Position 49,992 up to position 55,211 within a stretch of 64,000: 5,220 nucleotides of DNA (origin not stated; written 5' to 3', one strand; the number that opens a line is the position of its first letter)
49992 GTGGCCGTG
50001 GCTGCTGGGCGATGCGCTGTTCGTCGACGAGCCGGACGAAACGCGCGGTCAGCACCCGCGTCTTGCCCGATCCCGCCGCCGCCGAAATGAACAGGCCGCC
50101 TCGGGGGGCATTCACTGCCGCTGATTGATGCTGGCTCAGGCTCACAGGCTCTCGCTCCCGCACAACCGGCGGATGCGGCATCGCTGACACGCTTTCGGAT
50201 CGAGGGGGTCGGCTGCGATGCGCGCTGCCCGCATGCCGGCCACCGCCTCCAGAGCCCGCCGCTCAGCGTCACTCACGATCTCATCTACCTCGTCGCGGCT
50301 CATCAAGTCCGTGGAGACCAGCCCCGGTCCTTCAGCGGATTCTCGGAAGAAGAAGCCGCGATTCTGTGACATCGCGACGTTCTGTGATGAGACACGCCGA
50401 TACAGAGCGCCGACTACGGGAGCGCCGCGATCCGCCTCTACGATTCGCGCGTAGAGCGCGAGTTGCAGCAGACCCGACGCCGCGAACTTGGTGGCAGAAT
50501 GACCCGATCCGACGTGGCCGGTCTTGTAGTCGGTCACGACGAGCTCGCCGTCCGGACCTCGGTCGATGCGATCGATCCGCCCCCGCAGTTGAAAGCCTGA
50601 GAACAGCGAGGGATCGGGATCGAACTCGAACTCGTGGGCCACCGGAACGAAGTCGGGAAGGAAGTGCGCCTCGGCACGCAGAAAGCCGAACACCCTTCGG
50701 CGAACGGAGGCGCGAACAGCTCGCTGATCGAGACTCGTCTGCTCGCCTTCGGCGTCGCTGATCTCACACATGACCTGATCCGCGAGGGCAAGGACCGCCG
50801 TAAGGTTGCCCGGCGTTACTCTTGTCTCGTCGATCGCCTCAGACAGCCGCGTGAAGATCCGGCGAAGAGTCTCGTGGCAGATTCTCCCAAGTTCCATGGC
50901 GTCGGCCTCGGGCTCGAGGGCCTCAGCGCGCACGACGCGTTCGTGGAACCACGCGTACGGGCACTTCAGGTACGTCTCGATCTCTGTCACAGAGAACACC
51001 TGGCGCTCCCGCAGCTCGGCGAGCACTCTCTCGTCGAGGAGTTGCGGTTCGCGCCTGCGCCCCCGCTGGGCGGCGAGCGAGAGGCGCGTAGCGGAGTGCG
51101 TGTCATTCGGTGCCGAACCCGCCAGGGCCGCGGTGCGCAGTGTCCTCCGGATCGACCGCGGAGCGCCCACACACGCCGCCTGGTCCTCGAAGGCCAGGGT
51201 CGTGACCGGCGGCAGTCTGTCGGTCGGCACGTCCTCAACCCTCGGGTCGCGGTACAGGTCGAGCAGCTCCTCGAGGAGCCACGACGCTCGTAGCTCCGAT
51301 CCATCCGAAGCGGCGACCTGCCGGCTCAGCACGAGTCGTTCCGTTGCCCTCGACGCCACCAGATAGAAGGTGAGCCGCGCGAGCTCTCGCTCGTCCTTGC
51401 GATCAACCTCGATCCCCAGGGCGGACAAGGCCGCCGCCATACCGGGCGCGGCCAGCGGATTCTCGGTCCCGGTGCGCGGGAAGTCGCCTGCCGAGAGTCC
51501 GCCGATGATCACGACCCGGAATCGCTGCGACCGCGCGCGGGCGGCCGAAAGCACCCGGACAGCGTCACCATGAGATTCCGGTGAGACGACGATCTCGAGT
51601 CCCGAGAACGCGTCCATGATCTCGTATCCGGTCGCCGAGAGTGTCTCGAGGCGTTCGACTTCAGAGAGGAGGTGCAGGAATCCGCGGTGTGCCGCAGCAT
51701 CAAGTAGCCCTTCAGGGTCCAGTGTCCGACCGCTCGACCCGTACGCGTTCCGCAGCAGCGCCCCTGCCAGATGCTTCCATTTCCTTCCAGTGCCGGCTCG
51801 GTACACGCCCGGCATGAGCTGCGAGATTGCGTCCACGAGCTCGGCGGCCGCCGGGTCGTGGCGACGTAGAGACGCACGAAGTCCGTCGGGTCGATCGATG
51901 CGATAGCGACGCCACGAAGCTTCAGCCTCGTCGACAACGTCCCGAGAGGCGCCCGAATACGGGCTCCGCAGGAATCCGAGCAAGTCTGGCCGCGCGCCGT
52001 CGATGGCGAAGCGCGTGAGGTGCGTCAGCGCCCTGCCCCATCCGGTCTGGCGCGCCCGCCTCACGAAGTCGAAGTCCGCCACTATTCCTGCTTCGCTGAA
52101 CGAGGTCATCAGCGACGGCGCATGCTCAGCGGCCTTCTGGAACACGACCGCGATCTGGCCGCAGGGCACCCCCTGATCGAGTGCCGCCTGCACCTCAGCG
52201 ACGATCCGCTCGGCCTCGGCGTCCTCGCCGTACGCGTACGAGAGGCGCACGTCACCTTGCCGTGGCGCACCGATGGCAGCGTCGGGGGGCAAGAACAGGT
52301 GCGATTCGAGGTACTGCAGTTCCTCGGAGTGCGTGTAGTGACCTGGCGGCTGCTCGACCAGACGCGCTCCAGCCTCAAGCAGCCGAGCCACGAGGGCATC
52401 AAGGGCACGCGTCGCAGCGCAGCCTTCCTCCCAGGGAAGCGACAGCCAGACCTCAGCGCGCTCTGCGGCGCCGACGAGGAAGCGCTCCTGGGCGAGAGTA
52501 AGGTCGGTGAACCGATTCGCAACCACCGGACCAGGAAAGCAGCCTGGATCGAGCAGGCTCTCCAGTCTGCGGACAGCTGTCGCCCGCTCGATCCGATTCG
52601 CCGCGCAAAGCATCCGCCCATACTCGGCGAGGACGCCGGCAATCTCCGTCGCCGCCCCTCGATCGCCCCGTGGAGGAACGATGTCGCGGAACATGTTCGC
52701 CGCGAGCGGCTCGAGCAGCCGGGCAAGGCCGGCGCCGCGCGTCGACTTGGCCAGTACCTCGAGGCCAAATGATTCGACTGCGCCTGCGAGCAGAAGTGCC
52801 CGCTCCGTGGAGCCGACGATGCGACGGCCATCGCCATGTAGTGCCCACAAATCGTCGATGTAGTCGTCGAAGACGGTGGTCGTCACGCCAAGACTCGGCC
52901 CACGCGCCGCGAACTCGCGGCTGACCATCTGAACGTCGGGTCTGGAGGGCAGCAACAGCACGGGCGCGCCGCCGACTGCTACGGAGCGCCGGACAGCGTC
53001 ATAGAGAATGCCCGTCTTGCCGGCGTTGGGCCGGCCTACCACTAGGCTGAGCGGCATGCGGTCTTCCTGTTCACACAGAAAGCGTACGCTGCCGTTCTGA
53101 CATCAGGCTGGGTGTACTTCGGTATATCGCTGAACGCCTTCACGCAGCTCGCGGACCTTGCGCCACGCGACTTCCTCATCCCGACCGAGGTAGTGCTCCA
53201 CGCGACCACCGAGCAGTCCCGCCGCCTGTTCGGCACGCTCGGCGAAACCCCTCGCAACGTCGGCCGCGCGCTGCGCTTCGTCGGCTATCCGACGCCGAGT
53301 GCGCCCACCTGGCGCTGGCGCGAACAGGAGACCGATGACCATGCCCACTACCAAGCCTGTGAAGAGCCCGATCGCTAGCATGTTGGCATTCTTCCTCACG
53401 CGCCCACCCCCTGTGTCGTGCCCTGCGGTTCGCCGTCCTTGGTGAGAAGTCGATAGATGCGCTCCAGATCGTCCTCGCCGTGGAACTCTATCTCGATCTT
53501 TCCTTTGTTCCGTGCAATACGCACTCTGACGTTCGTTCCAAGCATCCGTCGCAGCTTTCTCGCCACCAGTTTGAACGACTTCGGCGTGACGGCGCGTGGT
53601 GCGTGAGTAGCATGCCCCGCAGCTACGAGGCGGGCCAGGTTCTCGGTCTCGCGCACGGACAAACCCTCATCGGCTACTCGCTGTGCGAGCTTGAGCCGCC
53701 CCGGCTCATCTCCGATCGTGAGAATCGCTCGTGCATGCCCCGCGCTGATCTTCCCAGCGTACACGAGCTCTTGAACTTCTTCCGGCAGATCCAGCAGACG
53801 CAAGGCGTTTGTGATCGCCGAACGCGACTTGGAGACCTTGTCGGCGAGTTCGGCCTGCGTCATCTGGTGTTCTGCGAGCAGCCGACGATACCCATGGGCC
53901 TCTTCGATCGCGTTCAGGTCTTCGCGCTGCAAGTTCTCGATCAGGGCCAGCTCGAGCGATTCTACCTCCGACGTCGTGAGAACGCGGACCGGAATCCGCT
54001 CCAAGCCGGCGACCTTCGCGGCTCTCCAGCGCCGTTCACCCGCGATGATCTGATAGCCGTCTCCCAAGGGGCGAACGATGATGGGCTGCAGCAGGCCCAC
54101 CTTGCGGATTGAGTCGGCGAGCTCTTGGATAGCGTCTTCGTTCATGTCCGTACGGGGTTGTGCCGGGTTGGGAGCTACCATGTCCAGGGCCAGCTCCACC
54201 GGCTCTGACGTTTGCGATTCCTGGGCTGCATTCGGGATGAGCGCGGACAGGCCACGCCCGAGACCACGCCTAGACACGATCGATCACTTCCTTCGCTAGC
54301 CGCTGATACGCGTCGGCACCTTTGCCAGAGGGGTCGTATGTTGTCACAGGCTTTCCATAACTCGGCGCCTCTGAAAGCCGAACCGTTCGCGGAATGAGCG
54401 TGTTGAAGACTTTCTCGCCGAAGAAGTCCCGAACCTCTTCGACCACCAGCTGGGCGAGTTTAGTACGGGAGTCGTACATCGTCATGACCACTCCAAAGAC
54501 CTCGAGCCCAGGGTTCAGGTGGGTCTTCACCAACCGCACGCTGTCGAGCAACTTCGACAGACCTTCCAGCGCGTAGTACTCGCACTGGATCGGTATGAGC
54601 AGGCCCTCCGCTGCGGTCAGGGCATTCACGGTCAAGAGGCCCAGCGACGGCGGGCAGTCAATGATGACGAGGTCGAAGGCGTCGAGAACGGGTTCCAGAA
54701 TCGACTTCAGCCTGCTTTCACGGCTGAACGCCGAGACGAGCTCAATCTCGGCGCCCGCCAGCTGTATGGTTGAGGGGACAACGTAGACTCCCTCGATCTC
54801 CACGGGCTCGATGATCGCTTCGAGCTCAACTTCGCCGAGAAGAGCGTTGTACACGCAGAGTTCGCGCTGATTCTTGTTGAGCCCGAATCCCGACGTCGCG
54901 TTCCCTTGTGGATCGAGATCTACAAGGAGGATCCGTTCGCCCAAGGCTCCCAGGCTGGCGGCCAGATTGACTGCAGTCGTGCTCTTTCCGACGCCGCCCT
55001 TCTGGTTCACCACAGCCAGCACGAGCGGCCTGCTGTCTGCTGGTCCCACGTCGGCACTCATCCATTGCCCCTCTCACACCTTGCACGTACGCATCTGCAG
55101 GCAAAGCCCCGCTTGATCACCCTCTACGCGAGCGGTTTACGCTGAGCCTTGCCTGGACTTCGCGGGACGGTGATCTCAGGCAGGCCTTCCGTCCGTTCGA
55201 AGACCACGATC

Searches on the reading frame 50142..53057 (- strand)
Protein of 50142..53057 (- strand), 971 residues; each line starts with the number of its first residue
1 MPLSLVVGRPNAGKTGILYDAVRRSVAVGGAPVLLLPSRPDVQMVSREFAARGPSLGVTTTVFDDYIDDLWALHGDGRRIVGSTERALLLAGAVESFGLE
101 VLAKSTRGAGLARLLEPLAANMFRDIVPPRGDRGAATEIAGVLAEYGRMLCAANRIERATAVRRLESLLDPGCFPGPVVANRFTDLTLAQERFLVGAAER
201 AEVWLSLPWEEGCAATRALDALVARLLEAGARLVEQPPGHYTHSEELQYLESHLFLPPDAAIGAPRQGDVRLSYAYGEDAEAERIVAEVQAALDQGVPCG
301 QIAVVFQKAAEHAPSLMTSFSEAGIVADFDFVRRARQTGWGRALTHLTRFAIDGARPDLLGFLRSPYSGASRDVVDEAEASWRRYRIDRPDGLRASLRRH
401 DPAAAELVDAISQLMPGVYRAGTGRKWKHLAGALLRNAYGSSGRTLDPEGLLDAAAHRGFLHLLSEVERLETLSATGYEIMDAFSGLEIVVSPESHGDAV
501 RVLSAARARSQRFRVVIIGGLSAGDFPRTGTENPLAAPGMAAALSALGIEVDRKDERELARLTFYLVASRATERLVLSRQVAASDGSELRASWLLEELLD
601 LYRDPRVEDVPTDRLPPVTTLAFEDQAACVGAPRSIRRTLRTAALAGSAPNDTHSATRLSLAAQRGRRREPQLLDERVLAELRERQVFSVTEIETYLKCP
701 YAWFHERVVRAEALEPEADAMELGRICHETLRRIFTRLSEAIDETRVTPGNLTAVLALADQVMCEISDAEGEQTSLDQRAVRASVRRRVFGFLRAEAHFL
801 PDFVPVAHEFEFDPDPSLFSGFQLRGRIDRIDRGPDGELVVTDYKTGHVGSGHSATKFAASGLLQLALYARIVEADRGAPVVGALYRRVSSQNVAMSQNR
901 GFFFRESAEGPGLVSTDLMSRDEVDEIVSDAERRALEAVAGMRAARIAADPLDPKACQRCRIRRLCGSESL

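Call 54: search_protein_families(library=ncbifam, proteins=[window:50142-53057:-], max_evalue=0.00001)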
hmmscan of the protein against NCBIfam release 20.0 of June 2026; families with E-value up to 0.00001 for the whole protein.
window:50142-53057:- (971 aa): 4 families
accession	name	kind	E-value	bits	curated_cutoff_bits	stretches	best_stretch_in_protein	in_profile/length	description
TIGR02786.1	addB_alphas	equivalog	7.8e-20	70.6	486.5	1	687-874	751-928/1024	double-strand break repair protein AddB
TIGR03623.1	TIGR03623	subfamily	4.7e-16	58.2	299.6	1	669-966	579-874/876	probable DNA repair protein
TIGR02773.1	addB_Gpos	equivalog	4.8e-15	54.3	903.7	1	673-848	768-961/1159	helicase-exonuclease AddAB subunit AddB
TIGR00372.1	cas4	equivalog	1.2e-06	28.4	65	0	689-743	2-54/180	CRISPR-associated protein Cas4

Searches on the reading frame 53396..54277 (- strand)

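Call 55: search_protein_families(library=pfam, proteins=[window:53396-54277:-], max_evalue=0.0001)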
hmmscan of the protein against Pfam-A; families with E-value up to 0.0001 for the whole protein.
window:53396-54277:- (293 aa): 4 families
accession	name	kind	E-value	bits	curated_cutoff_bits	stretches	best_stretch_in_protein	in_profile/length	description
PF17762.8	HTH_ParB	-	1.1e-35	122.2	22.6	1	119-216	1-98/102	ParB HTH domain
PF02195.25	ParB_N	-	3.7e-31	107.5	26.3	1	28-117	5-95/95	ParB N-terminal domain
PF23433.1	DUF7119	-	2.6e-06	27.8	30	1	151-225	60-133/141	Family of unknown function (DUF7119)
PF23552.2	ParB_C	-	3.7e-05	23.5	23.8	1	240-278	10-49/50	ParB dimerisation domain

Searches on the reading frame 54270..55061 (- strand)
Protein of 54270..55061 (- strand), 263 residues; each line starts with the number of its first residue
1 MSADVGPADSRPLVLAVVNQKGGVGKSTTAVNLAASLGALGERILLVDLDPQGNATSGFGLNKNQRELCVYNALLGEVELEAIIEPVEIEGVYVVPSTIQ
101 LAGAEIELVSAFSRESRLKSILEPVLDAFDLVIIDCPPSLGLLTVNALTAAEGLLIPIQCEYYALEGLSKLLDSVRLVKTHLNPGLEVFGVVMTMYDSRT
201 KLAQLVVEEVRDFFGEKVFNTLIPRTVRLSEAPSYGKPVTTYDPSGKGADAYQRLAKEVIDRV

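Call 55: search_protein_families(library=pfam, proteins=[window:54270-55061:-], max_evalue=0.0001)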
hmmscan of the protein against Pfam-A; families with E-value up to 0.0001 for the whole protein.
window:54270-55061:- (263 aa): 7 families
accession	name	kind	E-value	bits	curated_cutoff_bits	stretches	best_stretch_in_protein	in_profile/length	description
PF13614.12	AAA_31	-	1.8e-63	214.1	27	1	14-188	3-177/177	AAA domain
PF01656.29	CbiA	-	8.1e-29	100.6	25.4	1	15-239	1-125/125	CobQ/CobB/MinD/ParA nucleotide binding domain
PF10609.15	ParA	-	1.9e-13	50.9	27.1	1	14-259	5-245/246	NUBPL iron-transfer P-loop NTPase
PF09140.17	MipZ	-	2.3e-11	43.9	20.7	1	15-165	3-136/262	ATPase MipZ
PF00142.24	Fer4_NifH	-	8.9e-11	42.2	25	1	19-65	6-52/271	4Fe-4S iron sulfur cluster binding proteins, NifH/frxC family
PF06564.18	CBP_BcsQ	-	5.8e-10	39.5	21.3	1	15-257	4-231/234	Cellulose biosynthesis protein BcsQ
PF02374.21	ArsA_ATPase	-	6.7e-07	29.3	24.3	1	18-81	6-70/305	Anion-transporting ATPase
